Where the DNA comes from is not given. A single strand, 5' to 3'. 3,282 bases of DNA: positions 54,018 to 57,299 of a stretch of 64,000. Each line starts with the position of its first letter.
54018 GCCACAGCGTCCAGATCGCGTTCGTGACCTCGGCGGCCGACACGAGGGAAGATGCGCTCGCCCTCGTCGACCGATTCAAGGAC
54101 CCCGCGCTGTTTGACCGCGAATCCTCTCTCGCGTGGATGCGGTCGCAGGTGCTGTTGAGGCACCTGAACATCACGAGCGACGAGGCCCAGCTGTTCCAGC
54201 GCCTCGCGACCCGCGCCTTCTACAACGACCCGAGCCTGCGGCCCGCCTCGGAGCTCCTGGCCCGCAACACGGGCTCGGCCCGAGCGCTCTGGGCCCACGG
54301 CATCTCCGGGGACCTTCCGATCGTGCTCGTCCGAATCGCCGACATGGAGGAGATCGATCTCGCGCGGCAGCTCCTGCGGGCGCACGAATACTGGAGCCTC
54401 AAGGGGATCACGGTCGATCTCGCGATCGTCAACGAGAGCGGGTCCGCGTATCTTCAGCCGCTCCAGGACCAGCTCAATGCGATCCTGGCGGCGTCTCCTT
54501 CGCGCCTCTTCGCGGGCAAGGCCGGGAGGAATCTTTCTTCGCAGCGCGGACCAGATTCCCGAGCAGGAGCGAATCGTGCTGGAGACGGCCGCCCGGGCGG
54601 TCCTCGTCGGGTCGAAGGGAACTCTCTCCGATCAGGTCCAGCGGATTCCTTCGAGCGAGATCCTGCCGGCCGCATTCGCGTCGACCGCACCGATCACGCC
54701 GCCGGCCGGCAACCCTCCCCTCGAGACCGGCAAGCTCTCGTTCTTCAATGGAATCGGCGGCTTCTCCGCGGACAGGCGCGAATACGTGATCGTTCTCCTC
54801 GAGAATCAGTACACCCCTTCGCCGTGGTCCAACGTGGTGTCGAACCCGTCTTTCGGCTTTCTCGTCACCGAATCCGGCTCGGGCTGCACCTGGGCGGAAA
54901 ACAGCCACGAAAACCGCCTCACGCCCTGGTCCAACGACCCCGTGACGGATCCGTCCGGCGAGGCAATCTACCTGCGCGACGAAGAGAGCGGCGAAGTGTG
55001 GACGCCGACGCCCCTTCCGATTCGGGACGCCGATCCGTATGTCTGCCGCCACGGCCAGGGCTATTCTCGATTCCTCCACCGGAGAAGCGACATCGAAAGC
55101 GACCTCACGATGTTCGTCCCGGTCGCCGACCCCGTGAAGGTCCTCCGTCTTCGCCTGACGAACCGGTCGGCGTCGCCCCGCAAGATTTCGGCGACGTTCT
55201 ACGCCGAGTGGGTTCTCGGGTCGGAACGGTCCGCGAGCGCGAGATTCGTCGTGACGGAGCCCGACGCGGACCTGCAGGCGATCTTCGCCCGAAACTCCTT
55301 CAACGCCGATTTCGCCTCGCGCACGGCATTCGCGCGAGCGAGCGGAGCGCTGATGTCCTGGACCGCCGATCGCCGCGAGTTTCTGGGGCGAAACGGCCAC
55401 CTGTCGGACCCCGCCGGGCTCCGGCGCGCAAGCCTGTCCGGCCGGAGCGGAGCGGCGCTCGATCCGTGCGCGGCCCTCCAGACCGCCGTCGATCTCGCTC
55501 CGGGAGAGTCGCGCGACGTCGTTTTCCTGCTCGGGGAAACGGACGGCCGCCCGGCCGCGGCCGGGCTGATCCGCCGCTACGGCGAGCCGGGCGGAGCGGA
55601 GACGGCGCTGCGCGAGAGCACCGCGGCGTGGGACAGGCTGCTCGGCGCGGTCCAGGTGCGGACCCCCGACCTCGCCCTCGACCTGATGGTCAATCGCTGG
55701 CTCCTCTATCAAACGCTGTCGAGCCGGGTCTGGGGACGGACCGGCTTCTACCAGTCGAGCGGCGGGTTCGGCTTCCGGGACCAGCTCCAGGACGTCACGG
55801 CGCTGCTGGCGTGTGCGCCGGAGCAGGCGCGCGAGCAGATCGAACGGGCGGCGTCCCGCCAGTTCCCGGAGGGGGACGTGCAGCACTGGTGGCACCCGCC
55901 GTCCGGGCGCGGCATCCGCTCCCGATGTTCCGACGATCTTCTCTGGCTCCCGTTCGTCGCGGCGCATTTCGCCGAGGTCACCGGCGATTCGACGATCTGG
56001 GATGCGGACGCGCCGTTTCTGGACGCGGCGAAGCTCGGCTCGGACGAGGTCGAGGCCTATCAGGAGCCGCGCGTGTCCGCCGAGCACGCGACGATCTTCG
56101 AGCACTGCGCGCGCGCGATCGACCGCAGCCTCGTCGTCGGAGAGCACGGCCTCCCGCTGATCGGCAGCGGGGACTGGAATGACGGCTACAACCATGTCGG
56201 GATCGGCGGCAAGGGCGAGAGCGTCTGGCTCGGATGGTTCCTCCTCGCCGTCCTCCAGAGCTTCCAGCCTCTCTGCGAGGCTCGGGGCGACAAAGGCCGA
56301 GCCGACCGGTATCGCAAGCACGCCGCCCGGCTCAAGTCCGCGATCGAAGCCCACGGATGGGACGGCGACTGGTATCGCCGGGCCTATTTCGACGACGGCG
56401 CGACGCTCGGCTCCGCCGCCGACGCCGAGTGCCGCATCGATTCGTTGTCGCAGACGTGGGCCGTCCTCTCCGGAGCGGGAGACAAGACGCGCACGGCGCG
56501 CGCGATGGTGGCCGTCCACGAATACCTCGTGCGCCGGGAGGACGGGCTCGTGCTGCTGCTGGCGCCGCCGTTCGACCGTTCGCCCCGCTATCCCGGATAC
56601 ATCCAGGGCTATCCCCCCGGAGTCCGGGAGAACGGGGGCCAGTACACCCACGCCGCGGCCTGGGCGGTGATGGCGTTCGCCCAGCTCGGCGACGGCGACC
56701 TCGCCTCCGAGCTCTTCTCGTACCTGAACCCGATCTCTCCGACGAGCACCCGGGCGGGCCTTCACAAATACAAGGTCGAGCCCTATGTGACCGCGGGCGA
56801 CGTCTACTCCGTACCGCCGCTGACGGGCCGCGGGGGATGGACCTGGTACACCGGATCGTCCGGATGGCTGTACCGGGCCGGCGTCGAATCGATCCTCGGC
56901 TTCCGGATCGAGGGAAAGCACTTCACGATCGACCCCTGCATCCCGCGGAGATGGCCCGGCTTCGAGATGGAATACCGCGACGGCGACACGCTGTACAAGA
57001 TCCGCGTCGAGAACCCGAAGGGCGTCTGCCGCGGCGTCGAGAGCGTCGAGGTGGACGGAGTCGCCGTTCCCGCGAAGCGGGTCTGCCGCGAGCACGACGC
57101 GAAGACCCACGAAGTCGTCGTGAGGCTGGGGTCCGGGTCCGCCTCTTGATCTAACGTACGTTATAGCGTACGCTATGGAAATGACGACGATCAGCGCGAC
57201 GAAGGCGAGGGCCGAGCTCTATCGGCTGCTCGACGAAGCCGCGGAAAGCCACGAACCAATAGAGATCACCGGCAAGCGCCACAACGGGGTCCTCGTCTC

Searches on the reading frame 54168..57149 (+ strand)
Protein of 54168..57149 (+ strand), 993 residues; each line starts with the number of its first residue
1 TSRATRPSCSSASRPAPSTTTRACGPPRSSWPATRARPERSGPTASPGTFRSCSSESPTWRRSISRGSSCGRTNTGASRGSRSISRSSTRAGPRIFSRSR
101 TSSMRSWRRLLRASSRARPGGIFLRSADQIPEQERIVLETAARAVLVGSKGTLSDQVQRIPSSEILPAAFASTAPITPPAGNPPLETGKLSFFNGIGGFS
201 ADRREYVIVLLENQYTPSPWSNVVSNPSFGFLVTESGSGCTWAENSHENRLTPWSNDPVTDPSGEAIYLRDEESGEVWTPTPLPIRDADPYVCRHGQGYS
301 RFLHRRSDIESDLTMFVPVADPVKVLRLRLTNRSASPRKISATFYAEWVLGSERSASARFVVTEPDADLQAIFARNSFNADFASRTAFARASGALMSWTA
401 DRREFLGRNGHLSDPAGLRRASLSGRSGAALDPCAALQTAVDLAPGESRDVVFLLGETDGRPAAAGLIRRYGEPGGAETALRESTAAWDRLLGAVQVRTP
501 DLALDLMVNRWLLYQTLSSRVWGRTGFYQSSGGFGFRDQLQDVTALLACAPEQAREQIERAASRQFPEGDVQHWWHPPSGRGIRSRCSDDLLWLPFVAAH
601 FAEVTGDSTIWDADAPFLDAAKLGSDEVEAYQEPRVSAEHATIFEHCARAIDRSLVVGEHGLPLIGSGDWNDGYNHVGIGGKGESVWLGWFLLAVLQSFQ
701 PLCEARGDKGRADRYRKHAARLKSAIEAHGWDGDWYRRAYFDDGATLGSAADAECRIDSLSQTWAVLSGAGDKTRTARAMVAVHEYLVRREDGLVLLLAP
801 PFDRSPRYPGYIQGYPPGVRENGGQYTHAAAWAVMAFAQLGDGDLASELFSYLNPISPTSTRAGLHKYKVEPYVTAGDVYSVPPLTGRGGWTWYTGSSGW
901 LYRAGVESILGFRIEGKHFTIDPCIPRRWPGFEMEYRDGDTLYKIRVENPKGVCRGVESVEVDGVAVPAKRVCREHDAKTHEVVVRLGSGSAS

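Call 29: search_protein_families(library=pfam, proteins=[window:54168-57149:+], max_evalue=0.001)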
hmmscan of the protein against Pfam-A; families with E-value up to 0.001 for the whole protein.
window:54168-57149:+ (993 aa): 2 families
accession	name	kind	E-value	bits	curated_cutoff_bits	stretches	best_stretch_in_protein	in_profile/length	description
PF17167.11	Glyco_hydro_94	-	1.2e-116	390.3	27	1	488-911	2-420/420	Glycosyl hydrolase 94 superfamily, catalytic domain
PF06165.18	GH94_b-supersand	-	1.5e-88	297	23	1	217-456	1-251/251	Glycosyl hydrolase 94, supersandwich domain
